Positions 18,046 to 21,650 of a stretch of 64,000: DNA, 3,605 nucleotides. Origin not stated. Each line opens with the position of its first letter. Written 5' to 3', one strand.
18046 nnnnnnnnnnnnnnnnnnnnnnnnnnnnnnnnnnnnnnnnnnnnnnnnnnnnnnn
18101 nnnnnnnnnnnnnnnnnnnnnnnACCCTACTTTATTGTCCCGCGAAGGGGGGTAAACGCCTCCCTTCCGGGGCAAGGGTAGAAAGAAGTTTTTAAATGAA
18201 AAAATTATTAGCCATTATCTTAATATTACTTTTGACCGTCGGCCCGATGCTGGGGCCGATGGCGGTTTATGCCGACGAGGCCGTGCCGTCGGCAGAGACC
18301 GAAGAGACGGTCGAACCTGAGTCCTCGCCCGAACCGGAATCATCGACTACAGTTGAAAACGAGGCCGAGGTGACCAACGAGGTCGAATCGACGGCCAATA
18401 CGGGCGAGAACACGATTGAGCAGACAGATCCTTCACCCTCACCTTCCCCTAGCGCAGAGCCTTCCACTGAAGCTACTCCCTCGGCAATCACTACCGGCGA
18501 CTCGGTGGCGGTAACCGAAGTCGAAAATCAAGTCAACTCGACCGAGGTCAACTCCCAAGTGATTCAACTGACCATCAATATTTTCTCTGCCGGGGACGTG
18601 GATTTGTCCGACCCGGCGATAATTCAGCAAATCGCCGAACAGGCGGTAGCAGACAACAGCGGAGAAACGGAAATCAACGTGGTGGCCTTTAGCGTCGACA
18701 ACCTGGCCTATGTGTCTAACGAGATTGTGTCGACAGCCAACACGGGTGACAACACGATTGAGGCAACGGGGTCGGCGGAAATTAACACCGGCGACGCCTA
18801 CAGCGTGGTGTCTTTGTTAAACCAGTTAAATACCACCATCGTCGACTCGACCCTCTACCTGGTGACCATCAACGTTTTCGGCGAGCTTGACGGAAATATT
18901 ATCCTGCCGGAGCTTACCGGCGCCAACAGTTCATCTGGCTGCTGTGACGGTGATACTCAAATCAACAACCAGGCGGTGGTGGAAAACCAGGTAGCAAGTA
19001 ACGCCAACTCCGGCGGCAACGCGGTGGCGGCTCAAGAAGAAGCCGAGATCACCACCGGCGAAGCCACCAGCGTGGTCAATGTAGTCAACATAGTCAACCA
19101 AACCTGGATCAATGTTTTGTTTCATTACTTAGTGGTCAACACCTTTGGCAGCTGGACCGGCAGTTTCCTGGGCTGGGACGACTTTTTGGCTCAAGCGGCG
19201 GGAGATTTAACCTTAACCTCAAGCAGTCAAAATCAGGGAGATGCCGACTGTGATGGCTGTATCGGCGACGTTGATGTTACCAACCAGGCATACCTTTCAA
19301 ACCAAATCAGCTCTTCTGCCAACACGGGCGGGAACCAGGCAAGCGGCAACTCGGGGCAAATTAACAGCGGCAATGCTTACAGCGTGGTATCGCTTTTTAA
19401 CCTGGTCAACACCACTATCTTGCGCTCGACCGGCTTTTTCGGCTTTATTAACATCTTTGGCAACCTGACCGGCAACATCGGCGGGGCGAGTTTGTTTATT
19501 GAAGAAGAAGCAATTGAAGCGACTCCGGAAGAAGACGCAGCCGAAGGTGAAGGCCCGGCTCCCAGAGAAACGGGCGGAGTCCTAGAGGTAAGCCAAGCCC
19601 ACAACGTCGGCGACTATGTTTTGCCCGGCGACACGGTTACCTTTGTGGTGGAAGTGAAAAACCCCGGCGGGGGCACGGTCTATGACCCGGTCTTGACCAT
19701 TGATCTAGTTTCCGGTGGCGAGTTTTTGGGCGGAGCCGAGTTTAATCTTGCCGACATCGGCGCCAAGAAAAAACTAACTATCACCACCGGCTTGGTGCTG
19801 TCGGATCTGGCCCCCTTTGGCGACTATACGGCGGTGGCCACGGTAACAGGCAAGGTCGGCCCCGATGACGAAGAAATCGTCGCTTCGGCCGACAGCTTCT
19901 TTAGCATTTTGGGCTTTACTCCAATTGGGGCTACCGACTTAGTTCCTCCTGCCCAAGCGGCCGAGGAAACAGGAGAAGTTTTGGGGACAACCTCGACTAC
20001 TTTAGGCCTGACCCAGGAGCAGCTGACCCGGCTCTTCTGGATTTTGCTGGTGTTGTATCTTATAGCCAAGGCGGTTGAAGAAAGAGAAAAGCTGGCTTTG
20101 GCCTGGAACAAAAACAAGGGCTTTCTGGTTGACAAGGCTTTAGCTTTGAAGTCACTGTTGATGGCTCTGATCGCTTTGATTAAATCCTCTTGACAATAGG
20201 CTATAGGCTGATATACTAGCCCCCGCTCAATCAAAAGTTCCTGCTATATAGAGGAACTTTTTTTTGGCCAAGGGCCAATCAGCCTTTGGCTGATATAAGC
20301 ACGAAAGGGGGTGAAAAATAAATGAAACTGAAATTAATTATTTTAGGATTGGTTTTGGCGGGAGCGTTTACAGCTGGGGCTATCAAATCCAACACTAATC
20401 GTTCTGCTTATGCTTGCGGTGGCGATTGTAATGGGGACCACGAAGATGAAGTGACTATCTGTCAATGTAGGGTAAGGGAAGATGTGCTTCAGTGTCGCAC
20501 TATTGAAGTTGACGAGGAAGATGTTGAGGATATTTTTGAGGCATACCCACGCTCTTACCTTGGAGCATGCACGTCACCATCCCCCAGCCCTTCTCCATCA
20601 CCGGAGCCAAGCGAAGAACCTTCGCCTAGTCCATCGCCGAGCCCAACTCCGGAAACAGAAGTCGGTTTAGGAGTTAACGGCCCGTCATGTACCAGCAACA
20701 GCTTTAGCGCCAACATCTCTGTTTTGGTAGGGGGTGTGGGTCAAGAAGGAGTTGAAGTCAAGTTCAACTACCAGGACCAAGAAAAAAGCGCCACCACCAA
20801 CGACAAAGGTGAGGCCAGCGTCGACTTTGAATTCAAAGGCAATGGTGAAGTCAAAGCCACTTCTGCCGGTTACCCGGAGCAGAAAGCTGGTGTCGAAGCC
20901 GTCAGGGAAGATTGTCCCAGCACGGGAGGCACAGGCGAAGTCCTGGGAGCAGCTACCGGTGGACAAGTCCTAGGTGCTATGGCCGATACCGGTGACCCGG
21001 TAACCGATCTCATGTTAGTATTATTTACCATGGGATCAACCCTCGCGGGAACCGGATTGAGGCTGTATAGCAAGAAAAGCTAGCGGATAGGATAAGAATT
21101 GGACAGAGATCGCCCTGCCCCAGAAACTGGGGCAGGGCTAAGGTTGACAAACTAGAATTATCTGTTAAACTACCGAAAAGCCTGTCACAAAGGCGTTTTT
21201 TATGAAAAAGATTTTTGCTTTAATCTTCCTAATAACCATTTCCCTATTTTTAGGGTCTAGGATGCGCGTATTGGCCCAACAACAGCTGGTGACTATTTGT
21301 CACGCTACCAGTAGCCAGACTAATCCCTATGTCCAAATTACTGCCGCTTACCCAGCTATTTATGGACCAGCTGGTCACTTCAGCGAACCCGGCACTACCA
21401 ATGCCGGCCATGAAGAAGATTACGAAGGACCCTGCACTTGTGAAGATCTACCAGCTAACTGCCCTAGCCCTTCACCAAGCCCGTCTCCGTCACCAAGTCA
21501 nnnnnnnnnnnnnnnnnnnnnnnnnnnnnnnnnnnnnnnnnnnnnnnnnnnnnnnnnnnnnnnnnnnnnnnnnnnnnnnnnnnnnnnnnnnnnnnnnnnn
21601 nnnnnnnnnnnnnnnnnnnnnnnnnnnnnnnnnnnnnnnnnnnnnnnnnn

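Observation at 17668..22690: Sortase locus whose substrates carry a non-LPXTG C-terminal signal (TGEVLG / A-D/E-TG + TM + basic tail)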

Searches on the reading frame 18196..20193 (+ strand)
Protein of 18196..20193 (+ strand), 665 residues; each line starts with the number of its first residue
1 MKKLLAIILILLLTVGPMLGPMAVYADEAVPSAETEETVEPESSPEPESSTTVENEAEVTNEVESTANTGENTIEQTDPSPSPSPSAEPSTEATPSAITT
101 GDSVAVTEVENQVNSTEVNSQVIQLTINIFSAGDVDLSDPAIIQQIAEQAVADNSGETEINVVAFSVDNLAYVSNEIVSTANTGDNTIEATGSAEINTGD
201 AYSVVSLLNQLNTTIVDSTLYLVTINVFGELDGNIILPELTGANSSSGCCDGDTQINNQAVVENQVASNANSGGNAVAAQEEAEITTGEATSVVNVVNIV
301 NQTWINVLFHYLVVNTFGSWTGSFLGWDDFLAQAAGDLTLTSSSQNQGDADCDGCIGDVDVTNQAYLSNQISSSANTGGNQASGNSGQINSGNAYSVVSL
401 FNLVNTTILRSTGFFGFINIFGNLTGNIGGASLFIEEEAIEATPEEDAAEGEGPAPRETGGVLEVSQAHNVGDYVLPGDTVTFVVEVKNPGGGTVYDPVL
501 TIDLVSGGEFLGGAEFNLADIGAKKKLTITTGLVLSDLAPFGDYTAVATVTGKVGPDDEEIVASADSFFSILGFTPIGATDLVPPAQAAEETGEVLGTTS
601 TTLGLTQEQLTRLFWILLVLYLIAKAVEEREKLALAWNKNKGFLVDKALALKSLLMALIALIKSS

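Call 3: search_protein_families(library=pfam, proteins=[window:18196-20193:+], max_evalue=0.1)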
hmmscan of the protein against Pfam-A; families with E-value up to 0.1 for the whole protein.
window:18196-20193:+ (665 aa): 1 family
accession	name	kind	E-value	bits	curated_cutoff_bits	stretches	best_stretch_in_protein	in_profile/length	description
PF23362.1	DHX37_C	-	0.041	14.2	27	1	620-649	32-61/80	DEAH helicase DHX37 C-terminal domain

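Call 4: search_protein_families(library=ncbifam, proteins=[window:18196-20193:+], max_evalue=0.1)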
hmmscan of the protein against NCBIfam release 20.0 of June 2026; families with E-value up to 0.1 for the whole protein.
window:18196-20193:+ (665 aa): 0 families

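Call 26: find_homologous_proteins(query=window:18196-20193:+, max_evalue=0.00001)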
Query window:18196-20193:+ (665 aa): 283 proteins with E <= 0.00001 among 8000 candidates; the best 120 are listed.
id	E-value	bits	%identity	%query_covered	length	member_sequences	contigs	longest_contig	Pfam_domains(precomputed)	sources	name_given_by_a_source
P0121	0.0e+0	1411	100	100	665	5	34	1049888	-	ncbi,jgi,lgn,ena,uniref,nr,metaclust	ncbi:MAG: hypothetical protein UX85_C0005G0075 [Candidatus Beckwithbacteria bacterium GW2011_GWB1_47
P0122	4.3e-181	622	50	98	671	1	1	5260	-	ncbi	-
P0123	2.8e-178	612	50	100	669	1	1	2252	-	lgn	-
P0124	2.2e-177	609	48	98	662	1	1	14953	-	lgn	-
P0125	1.8e-175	603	47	96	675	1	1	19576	PF05887.17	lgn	-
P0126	6.4e-174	598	49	94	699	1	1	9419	-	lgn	-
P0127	2.6e-166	573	48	97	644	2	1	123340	-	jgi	jgi:hypothetical protein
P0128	1.1e-165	571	50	100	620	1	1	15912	-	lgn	-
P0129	6.1e-165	568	50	100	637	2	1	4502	-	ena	-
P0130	3.7e-164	566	47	100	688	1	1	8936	-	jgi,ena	-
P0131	3.9e-164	566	45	100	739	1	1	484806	-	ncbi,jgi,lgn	-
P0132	9.4e-164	564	49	100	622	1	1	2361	-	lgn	-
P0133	2.3e-162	560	48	89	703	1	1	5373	-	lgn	-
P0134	5.9e-162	558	50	95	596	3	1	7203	-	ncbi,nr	ncbi:hypothetical protein KKH13_02835 [Patescibacteria group bacterium]|nr:hypothetical protein [Pat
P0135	2.5e-161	556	48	100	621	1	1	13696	-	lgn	-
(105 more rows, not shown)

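Call 40: predict_structure(alignment_id=A2)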
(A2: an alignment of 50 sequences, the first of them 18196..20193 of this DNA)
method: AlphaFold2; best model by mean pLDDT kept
length: 665 residues; sequences in the alignment: 50
mean_pLDDT: 76.4   pTM: 0.54
mean pLDDT of the five models: 76.4, 73.6, 73.4, 73.3, 70.4
residues with pLDDT >= 90: 228; 70-90: 244; 50-70: 77; < 50: 116
segments of 3 or more residues with pLDDT < 50: 20-54, 150-167, 245-249, 347-358, 439-452, 577-605
pLDDT, mean of each block of 10 residues (from residue 1): 69 61 40 39 37 55 79 73 55 76 84 83 85 78 58 35 40 84 91 89 91 87 89 89 55 63 88 91 92 90 85 93 91 87 63 45 78 93 92 93 88 92 93 69 41 73 95 88 95 97 96 94 94 90 96 95 97 59 40 42 56 84 78 70 74 84 73
secondary structure, 60 per line:
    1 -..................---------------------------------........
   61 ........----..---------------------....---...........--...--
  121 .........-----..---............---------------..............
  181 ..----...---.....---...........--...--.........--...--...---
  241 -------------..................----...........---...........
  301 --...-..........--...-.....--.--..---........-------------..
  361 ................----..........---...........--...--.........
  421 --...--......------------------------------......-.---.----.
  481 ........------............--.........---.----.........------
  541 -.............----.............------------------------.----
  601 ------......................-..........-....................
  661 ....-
elements in order (helices of 4 or more, strands of 3 or more residues): H2-19 E53-68 E96-99 E103-113 E116-118 E121-129 H140-151 E167-182 E187-189 E193-197 E201-211 E214-216 E219-227 E230-232 E235-237 E254-271 E276-286 E290-300 E303-305 E307-316 E319-321 E323-327 E338-345 E359-376 E381-390 E394-404 E407-409 E412-420 E423-425 E428-430 E464-469 E480-488 E495-506 E509-517 E526-534 E542-554 E559-571 H607-628 H630-639 H641-664

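Call 42: fold_search(model_id=the predicted structure, library=pdb)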
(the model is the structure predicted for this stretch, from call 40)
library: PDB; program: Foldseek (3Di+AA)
matches with E <= 10: 1727; with E <= 0.001: 6
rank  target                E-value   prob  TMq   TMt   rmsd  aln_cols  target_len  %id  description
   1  8b5l_v                1.9e-04  1.00  0.14  0.52   4.6       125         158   19  Cryo-EM structure of ribosome-Sec61-TRAP (TRanslocon Associated Protein) translocon complex (released 2023-03-01)
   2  8b6l_F                3.5e-04  1.00  0.13  0.52   4.7       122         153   17  Subtomogram average of the human Sec61-TRAP-OSTA-translocon (released 2022-12-07)
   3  9n9j_6                4.0e-04  1.00  0.14  0.49   5.4       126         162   20  Structure of a GRP94 folding intermediate engaged with a CCDC134- and FKBP11-bound secretory translocon (released 2025-11-19)
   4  3idu_A                4.2e-04  1.00  0.13  0.64  10.6       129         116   20  Crystal Structure of the CARDB domain of the PF1109 protein in complex with di-metal ions from Pyrococcus furiosus, No (released 2009-08-04)
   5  8btk_TB               5.1e-04  1.00  0.14  0.50   9.1       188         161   15  Structure of the TRAP complex with the Sec translocon and a translating ribosome (released 2023-05-24)
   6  8rjc_5                5.3e-04  1.00  0.16  0.52   8.7       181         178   12  Structure of the rabbit 80S ribosome stalled on a 2-TMD rhodopsin intermediate in complex with Sec61-TRAP, open confor (released 2024-01-24)
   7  8b5l_q                1.0e-03  1.00  0.16  0.61   9.5       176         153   12  Cryo-EM structure of ribosome-Sec61-TRAP (TRanslocon Associated Protein) translocon complex (released 2023-03-01)
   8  3idu_B                1.2e-03  1.00  0.13  0.65   4.6       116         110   23  Crystal Structure of the CARDB domain of the PF1109 protein in complex with di-metal ions from Pyrococcus furiosus, No (released 2009-08-04)
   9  8rjc_6                1.2e-03  1.00  0.13  0.47   5.7       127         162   18  Structure of the rabbit 80S ribosome stalled on a 2-TMD rhodopsin intermediate in complex with Sec61-TRAP, open confor (released 2024-01-24)
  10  4zod_A                1.3e-03  1.00  0.12  0.11   6.7       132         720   14  Crystal Structure of beta-glucosidase from Listeria innocua in complex with glucose (released 2016-05-18)
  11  4zo6_A                1.4e-03  1.00  0.12  0.11   6.8       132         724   14  Crystal Structure of mutant (D270A) beta-glucosidase from Listeria innocua in complex with cellobiose (released 2016-05-18)
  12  4zob_B                1.7e-03  1.00  0.12  0.11   6.6       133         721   13  Crystal Structure of beta-glucosidase from Listeria innocua in complex with gluconolactone (released 2016-05-18)
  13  5cl2_A                1.9e-03  1.00  0.13  0.32   6.0       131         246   16  Crystal structure of Spo0M, sporulation control protein, from Bacillus subtilis. (released 2015-12-16)
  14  1tza_A                2.0e-03  1.00  0.13  0.50   7.5       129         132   15  X-ray structure of Northeast Structural Genomics Consortium target SoR45 (released 2004-07-27)
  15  3sph                  2.0e-03  1.00  0.11  0.20  15.0       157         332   16  Inward rectifier potassium channel Kir2.2 I223L mutant in complex with PIP2 (released 2011-08-24)
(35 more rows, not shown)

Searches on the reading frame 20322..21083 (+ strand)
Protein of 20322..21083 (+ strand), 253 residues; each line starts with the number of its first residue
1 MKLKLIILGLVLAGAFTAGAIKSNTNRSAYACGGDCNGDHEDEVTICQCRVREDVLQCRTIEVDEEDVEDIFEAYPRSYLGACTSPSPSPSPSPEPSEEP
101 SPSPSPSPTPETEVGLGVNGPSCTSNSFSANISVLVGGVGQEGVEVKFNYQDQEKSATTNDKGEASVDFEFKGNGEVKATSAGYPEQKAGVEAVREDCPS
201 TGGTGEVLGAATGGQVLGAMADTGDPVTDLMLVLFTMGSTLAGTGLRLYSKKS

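Call 3: search_protein_families(library=pfam, proteins=[window:20322-21083:+], max_evalue=0.1)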
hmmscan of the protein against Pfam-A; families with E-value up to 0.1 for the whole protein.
window:20322-21083:+ (253 aa): 1 family
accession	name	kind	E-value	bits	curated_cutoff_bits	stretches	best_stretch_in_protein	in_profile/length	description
PF13620.12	CarboxypepD_reg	-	0.059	14.2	32.3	0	142-192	15-68/82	Carboxypeptidase regulatory-like domain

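Call 4: search_protein_families(library=ncbifam, proteins=[window:20322-21083:+], max_evalue=0.1)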
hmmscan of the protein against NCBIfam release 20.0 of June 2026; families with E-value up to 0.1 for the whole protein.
window:20322-21083:+ (253 aa): 4 families
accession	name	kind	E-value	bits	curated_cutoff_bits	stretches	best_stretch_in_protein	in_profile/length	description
NF033845.1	MSCRAMM_ClfB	exception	0.00083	17.4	999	1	83-114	551-582/871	MSCRAMM family adhesin clumping factor ClfB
NF033186.1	internalin_K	exception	0.0037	15.8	1100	1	85-126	513-554/604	class 1 internalin InlK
NF037973.1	metallo_SslE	exception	0.0049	14.2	3000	1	85-113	57-85/1519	lipoprotein metalloprotease SslE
NF007285.1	PRK09752.1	equivalog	0.055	11.1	1459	1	67-120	904-958/1250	AIDA-I family autotransporter adhesin YfaL/EhaC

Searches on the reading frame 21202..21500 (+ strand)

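Call 59: search_protein_families(library=pfam, proteins=[window:21202-21500:+], max_evalue=0.01)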
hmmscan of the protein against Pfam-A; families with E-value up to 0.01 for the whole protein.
window:21202-21500:+ (99 aa): 0 families
